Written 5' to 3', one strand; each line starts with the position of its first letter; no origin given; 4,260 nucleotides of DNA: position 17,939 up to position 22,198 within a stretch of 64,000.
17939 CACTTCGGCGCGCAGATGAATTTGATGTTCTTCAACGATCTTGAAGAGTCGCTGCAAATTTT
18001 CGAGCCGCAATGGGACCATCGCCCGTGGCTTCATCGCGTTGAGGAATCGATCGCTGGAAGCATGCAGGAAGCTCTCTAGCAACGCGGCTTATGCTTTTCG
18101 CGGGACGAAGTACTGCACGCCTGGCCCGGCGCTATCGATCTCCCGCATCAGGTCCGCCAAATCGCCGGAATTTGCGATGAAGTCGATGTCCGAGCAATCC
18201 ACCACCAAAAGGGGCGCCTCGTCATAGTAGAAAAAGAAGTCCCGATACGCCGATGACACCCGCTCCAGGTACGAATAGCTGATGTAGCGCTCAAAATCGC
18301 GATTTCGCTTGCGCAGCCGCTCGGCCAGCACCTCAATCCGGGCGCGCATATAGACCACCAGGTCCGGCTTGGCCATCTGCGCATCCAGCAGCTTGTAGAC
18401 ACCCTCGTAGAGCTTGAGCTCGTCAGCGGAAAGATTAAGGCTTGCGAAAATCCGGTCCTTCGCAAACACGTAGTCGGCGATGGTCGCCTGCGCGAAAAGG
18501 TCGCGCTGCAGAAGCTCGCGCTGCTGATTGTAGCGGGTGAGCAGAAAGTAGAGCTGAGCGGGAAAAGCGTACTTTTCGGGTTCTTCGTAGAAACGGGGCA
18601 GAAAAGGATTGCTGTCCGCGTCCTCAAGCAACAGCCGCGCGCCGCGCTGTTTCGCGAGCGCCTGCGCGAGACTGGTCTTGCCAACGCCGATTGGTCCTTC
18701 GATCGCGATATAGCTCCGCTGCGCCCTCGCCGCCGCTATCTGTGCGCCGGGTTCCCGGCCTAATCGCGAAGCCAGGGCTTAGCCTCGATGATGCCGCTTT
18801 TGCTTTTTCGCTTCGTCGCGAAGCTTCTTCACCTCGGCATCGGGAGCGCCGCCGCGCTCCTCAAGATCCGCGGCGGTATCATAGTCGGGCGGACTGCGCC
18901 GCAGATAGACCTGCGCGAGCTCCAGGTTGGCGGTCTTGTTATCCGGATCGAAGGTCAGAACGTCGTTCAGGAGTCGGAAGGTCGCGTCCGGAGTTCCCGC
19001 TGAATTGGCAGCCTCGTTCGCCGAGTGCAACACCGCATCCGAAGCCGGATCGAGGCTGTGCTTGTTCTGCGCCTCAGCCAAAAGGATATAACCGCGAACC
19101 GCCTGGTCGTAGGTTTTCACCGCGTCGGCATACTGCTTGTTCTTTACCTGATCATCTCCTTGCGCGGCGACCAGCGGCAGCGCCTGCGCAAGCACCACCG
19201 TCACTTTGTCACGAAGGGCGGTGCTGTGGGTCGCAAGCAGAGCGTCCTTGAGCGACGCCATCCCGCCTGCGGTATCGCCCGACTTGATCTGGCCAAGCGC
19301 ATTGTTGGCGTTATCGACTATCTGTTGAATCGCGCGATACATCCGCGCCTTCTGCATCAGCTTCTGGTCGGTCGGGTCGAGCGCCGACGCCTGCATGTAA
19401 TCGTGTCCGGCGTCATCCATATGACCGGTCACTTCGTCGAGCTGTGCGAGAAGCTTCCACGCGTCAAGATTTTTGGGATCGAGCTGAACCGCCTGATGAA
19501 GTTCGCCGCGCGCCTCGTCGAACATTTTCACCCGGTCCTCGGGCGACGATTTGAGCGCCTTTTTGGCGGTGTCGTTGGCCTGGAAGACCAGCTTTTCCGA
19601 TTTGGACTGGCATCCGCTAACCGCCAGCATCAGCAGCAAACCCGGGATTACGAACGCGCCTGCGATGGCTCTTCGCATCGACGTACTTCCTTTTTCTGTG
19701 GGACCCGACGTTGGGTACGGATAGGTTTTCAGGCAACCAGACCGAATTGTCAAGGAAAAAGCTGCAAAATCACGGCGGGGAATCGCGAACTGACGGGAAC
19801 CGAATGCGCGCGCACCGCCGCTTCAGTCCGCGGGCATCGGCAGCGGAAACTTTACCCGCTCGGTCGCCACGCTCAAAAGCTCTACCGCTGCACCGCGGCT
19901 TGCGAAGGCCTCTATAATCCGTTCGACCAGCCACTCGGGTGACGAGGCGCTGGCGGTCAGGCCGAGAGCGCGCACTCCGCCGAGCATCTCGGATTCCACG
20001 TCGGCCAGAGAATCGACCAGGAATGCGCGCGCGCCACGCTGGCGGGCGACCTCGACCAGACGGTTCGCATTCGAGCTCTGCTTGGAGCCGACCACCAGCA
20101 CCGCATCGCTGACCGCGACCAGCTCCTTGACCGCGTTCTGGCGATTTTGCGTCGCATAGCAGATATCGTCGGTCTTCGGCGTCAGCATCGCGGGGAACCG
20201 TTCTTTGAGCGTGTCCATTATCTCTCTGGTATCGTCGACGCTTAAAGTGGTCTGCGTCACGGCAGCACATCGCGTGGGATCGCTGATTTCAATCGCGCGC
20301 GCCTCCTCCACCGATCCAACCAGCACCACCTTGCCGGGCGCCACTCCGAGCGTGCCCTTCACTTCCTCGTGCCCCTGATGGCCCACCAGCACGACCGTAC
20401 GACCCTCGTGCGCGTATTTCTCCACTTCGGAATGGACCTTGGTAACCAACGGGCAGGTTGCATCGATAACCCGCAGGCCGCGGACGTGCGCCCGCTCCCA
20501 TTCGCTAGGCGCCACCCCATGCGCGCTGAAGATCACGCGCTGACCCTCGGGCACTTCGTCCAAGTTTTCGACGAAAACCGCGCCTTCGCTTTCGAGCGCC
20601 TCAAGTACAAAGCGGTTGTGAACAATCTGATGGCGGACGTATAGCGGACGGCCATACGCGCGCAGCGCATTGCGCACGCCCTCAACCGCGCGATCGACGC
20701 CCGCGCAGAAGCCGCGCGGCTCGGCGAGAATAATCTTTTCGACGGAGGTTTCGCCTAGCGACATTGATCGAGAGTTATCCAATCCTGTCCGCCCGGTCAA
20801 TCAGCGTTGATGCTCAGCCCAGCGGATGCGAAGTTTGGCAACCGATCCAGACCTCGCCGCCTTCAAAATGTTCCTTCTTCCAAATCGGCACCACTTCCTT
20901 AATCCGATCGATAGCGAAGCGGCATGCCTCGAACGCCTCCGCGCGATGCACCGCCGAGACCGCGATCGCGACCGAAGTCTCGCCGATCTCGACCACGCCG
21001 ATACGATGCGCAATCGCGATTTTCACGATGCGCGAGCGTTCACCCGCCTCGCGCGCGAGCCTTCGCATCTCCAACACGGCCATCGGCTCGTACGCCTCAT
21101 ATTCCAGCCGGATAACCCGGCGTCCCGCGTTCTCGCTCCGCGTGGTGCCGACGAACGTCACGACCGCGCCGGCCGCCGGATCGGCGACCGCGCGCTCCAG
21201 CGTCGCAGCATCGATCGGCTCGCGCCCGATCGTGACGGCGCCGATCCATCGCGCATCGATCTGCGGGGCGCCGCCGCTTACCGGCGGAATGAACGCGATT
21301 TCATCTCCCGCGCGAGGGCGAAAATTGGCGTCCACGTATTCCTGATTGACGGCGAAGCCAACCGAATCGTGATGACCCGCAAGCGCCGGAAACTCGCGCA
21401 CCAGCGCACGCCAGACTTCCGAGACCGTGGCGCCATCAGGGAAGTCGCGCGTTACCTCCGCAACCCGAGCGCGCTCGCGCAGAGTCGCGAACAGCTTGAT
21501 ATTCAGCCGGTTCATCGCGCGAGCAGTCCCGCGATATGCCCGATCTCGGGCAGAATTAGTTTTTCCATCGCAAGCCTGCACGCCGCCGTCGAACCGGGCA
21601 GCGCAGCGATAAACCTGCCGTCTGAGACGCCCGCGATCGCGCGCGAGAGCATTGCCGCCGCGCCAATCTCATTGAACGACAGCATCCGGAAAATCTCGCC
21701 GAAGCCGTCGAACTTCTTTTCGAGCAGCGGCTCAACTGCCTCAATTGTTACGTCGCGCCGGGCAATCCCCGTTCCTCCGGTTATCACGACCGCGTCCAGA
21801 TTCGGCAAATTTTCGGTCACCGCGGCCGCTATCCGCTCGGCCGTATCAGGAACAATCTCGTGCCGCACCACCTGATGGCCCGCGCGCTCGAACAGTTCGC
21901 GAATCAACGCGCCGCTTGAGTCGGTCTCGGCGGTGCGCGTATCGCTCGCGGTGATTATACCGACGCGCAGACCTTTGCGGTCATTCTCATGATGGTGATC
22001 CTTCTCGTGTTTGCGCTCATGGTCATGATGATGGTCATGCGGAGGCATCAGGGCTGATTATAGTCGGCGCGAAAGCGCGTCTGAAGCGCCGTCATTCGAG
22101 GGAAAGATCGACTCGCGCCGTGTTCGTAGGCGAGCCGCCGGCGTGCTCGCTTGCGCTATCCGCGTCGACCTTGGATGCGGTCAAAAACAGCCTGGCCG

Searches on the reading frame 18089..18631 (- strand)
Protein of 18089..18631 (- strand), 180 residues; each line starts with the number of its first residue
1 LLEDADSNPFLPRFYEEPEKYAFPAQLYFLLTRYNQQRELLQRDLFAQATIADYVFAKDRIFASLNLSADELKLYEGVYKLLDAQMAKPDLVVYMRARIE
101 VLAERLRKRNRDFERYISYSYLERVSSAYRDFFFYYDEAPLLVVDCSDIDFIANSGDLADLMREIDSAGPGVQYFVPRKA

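Call 39: search_protein_families(library=pfam, proteins=[window:18089-18631:-], max_evalue=0.00001)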
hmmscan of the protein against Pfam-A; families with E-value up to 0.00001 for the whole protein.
window:18089-18631:- (180 aa): 1 family
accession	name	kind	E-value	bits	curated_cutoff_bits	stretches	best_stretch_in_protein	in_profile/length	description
PF01712.25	dNK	-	1e-31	110.8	27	1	8-166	39-199/203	Deoxynucleoside kinase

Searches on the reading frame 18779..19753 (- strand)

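Call 39: search_protein_families(library=pfam, proteins=[window:18779-19753:-], max_evalue=0.00001)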
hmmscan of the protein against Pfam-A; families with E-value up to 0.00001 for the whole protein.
window:18779-19753:- (324 aa): 5 families
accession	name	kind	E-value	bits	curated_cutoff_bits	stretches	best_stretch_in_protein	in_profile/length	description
PF14559.12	TPR_19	-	2.7e-10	40.9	25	0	77-116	6-45/68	Tetratricopeptide repeat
PF13432.12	TPR_16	-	3.1e-09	37.5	32.7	0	78-128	13-63/65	Tetratricopeptide repeat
PF13414.12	TPR_11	-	1.3e-08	34.9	26.8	0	78-104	10-36/42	TPR repeat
PF13428.12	TPR_14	-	6.8e-08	32.9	23.5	0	76-105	15-44/44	Tetratricopeptide repeat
PF07719.23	TPR_2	-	7.2e-08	32.4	27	0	76-95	15-34/34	Tetratricopeptide repeat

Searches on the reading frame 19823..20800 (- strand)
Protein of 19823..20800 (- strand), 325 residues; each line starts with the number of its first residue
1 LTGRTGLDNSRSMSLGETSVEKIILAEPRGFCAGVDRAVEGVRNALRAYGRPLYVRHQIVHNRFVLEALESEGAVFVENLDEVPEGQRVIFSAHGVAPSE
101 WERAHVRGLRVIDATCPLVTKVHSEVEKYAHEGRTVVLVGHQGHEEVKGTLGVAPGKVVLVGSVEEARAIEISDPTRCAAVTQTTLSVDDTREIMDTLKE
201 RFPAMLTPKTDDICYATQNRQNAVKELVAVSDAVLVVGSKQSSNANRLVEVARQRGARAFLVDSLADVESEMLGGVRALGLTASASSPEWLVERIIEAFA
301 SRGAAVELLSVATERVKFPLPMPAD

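Call 39: search_protein_families(library=pfam, proteins=[window:19823-20800:-], max_evalue=0.00001)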
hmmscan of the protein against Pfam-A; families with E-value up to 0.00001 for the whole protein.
window:19823-20800:- (325 aa): 1 family
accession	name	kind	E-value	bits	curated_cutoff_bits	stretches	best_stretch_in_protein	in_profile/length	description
PF02401.23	LYTB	-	6.4e-92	308.1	24.5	1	23-298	1-265/267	LytB protein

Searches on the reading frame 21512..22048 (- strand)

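Call 3: search_protein_families(library=pfam, proteins=[window:21512-22048:-])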
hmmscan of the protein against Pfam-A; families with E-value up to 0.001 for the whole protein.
window:21512-22048:- (178 aa): 1 family
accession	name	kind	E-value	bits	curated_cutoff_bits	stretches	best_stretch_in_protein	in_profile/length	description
PF00994.29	MoCF_biosynth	-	1.2e-33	116.2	26.6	1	30-171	1-144/144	Probable molybdopterin binding domain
